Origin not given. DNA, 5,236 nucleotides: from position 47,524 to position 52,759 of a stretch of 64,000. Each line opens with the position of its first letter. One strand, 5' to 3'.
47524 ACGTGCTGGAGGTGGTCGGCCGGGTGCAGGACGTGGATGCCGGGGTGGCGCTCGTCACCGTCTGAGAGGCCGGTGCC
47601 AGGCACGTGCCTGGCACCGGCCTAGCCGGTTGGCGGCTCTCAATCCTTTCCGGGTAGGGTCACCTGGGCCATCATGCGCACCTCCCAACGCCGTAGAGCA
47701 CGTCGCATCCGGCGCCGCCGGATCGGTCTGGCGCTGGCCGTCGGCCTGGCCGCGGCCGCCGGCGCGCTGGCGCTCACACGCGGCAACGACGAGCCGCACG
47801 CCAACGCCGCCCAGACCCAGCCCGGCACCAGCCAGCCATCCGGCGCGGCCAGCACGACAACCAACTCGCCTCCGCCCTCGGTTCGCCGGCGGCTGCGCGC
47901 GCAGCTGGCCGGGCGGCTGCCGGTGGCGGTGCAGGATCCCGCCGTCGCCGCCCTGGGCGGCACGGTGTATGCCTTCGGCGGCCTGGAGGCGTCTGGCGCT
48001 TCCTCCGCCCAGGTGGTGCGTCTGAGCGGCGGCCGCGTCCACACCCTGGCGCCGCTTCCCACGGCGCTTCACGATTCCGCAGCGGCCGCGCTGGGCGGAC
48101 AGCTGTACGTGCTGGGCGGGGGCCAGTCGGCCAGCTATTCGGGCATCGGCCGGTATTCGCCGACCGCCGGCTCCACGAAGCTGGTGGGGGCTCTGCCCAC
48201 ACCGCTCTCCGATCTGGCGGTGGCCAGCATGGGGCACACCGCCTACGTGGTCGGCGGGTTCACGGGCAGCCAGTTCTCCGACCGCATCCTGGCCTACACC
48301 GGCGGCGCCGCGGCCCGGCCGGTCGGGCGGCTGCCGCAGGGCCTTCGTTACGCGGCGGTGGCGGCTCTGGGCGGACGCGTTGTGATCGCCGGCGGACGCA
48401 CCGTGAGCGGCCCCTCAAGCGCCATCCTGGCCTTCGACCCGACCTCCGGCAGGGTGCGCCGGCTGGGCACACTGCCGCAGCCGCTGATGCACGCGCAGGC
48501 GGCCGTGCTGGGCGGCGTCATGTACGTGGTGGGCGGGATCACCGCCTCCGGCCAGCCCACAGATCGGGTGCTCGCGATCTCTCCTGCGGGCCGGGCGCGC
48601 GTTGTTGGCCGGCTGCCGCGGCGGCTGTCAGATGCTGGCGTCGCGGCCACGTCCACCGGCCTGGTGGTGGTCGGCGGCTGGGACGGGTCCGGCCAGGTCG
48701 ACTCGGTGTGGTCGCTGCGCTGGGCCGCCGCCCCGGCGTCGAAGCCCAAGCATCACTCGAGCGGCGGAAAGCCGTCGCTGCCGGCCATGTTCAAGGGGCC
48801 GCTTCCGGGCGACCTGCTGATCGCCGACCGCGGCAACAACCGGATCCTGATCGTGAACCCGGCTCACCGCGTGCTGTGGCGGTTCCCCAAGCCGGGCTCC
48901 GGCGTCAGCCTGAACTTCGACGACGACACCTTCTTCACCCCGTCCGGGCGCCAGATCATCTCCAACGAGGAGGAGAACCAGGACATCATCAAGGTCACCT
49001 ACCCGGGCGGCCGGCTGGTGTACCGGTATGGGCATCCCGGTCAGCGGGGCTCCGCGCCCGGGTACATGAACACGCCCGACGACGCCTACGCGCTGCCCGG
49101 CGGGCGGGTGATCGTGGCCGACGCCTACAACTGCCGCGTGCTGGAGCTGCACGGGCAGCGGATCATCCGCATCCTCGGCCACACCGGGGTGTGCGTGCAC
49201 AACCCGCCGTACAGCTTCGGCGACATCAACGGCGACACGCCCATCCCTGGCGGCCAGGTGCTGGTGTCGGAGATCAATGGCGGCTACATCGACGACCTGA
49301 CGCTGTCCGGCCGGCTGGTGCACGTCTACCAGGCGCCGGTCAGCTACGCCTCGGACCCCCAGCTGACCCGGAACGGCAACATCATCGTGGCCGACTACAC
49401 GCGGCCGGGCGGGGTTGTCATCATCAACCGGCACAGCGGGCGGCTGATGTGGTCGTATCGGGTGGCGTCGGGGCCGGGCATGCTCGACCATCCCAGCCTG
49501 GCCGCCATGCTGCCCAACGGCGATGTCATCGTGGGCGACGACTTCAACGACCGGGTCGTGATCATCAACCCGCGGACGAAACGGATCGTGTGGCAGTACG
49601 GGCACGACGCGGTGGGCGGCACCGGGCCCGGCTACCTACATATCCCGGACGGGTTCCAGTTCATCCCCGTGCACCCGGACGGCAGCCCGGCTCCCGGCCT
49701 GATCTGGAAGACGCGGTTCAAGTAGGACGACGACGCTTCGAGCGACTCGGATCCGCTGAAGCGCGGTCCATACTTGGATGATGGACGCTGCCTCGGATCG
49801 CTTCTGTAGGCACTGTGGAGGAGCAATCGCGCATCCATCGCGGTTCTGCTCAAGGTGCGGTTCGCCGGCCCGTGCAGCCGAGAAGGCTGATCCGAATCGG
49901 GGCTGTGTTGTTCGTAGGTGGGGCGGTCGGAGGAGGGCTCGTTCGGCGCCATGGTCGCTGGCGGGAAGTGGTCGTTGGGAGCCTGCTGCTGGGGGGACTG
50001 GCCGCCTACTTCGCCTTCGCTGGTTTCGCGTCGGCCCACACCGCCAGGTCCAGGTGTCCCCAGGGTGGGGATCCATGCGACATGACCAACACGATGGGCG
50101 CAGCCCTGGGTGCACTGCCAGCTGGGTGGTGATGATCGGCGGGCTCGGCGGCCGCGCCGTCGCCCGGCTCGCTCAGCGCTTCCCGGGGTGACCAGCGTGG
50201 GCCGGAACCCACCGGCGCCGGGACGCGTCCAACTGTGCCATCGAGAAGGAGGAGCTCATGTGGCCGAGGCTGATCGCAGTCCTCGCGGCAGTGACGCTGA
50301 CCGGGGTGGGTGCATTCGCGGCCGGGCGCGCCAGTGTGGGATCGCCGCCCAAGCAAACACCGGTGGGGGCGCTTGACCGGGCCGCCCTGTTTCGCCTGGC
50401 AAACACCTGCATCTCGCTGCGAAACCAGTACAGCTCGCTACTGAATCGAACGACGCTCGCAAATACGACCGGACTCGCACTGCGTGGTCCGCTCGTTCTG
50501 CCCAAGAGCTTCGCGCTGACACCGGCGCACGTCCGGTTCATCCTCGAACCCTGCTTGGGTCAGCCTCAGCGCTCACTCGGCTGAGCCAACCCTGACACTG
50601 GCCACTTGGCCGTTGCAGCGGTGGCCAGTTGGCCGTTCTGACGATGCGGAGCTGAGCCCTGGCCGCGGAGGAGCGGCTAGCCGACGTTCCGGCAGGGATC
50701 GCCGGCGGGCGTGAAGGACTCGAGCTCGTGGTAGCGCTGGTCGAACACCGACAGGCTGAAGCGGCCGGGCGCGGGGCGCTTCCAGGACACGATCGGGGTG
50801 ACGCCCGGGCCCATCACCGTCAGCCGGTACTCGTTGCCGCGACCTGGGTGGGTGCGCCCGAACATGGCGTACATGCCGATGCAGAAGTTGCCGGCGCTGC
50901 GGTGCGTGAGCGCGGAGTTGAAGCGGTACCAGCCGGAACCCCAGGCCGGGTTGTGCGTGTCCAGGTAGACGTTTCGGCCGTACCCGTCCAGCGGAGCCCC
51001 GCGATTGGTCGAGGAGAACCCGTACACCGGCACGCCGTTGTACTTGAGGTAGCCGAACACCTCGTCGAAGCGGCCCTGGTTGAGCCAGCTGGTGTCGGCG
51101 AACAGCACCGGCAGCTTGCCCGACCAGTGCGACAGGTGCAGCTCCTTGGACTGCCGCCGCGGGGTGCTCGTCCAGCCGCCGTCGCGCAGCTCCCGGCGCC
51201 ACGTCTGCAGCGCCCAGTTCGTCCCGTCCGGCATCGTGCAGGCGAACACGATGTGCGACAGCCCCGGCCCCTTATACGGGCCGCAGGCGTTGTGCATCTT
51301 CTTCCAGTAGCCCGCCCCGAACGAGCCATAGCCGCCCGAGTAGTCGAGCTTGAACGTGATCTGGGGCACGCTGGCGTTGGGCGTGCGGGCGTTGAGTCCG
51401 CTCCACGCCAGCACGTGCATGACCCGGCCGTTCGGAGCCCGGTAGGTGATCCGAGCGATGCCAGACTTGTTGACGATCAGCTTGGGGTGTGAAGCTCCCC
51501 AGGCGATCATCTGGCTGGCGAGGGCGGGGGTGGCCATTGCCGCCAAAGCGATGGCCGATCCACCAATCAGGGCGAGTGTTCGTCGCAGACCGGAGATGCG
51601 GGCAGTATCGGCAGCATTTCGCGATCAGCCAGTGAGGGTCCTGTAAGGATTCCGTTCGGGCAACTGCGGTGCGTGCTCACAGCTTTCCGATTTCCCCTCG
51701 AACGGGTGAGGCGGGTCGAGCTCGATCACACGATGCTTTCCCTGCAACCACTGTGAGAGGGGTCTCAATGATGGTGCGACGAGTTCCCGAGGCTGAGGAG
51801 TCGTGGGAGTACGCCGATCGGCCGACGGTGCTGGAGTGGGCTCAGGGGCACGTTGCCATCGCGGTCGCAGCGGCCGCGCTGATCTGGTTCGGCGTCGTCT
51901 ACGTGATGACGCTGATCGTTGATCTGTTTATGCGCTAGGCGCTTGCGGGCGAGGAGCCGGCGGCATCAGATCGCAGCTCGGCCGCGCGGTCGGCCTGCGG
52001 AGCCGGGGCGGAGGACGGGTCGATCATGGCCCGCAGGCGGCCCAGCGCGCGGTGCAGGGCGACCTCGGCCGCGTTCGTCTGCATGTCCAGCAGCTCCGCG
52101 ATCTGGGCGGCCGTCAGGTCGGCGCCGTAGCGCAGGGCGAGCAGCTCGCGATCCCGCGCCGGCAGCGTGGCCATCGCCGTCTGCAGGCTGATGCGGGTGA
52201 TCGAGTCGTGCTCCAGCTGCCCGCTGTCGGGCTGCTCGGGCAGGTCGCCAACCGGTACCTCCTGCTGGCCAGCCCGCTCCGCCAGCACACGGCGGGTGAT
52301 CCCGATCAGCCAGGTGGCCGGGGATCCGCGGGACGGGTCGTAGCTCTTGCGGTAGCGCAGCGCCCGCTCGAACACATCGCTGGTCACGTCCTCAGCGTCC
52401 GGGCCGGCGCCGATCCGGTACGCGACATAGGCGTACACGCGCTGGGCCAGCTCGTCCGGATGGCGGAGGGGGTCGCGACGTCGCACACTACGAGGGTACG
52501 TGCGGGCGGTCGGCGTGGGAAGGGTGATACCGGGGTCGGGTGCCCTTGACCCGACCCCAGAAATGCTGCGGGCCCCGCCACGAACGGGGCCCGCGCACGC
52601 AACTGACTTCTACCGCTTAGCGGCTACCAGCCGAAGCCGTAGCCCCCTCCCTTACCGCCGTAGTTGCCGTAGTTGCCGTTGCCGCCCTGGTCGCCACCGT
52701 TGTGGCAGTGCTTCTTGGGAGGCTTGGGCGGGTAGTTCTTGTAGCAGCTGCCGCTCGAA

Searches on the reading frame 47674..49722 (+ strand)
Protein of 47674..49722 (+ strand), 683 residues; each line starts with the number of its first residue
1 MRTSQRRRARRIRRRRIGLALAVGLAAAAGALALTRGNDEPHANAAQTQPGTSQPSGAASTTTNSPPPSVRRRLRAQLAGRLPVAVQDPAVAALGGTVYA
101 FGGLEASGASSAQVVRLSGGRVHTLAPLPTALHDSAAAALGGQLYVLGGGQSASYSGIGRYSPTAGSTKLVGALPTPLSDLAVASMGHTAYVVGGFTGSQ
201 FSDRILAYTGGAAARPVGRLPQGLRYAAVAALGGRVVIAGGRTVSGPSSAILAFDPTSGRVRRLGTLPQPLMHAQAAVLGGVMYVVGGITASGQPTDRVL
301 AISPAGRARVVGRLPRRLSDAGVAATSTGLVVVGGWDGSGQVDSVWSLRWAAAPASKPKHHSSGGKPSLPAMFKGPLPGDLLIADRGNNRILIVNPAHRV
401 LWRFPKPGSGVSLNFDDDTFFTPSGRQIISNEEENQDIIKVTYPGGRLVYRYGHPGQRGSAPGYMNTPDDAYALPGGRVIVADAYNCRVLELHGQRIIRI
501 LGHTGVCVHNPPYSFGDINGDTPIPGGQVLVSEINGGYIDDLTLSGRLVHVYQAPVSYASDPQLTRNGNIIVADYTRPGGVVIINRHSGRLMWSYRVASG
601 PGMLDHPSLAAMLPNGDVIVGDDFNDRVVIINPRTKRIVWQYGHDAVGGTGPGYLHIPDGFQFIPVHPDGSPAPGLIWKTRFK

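Call 20: search_protein_families(library=pfam, proteins=[window:47674-49722:+], max_evalue=0.01)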
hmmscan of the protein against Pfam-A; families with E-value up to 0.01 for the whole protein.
window:47674-49722:+ (683 aa): 11 families
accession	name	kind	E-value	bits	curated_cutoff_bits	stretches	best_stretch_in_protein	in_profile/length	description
PF01344.31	Kelch_1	-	2.8e-26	91.1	20.1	4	225-267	3-45/46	Kelch motif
PF13964.12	Kelch_6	-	7.1e-19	67.5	25.3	1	226-270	4-49/50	Kelch motif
PF24681.1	Kelch_KLHDC2_KLHL20_DRC7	-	4.4e-15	56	50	3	228-362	3-148/221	KLHDC2/KLHL20/DRC7 Kelch-repeats domain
PF13415.12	Kelch_3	-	2.5e-11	43.9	22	0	233-276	1-45/48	Galactose oxidase, central domain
PF25210.1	Kelch_FKB95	-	1.6e-10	41.5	70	2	221-291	30-100/268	FKB95, Kelch-repeats domain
PF13418.12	Kelch_4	-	3.7e-10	40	21.6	1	233-269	12-49/49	Galactose oxidase, central domain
PF13360.13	PQQ_2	-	1.5e-08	35.1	27.6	1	520-642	27-144/233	Outer membrane protein assembly factor BamB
PF01436.27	NHL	-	2.3e-08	34.1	20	0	467-489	3-25/28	NHL repeat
PF24996.1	NANM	-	1.4e-07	31.1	45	0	258-303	297-342/350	N-acetylneuraminate epimerase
PF07646.21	Kelch_2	-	1.7e-05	25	21.3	0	270-289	1-20/48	Kelch motif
PF24981.1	Beta-prop_ATRN-LZTR1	-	0.00031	20.6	50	0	237-292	163-223/289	Attractin/LZTR1 beta-propeller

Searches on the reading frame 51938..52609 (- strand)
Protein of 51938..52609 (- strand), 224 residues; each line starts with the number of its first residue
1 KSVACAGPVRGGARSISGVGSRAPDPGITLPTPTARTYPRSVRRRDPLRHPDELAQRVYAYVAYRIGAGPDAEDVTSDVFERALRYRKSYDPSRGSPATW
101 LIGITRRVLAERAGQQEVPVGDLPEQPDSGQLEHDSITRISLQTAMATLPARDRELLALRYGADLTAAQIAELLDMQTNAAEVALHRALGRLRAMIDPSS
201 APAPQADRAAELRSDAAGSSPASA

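Call 88: search_protein_families(library=pfam, proteins=[window:51938-52609:-], max_evalue=0.01)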
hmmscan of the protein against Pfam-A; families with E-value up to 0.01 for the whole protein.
window:51938-52609:- (224 aa): 3 families
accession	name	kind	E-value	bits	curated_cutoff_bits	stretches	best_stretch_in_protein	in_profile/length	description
PF04542.20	Sigma70_r2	-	2e-12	47.1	24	1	54-110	5-62/71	Sigma-70 region 2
PF08281.18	Sigma70_r4_2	-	3.8e-11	42.9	25.7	1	141-192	3-54/54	Sigma-70, region 4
PF04545.22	Sigma70_r4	-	2.1e-09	37.2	24.1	1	145-194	1-50/50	Sigma-70, region 4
